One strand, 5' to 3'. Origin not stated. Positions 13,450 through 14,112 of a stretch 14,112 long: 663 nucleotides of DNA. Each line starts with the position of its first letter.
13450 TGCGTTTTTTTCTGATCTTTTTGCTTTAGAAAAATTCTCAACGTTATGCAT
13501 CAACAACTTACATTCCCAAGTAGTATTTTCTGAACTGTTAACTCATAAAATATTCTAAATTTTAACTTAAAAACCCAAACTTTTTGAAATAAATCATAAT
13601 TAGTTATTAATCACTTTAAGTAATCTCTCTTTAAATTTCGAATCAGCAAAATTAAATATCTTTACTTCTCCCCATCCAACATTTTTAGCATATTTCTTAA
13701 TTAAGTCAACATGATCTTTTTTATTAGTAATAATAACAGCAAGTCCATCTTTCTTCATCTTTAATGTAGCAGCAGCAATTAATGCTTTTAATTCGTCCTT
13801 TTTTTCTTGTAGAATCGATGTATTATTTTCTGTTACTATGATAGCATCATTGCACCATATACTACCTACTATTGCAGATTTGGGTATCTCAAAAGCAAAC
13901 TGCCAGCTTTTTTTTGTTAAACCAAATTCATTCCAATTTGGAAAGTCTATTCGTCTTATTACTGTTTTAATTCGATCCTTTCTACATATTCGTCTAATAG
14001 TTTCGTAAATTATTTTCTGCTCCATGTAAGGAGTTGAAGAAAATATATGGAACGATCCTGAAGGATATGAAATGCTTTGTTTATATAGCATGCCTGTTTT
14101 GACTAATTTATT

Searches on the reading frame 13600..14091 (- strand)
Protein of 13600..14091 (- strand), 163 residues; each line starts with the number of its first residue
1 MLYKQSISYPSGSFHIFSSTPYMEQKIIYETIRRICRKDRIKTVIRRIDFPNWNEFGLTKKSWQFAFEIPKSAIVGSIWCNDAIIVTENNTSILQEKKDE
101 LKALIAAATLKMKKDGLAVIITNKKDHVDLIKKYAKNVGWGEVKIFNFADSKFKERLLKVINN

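Call 5: search_protein_families(library=pfam, proteins=[window:13600-14091:-], max_evalue=0.1)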
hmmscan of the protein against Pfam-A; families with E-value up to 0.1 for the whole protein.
window:13600-14091:- (163 aa): 1 family
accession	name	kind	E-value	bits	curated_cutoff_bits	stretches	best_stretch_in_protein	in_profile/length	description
PF24015.1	DUF7329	-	0.016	15.1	27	1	86-143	145-202/242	Family of unknown function (DUF7329)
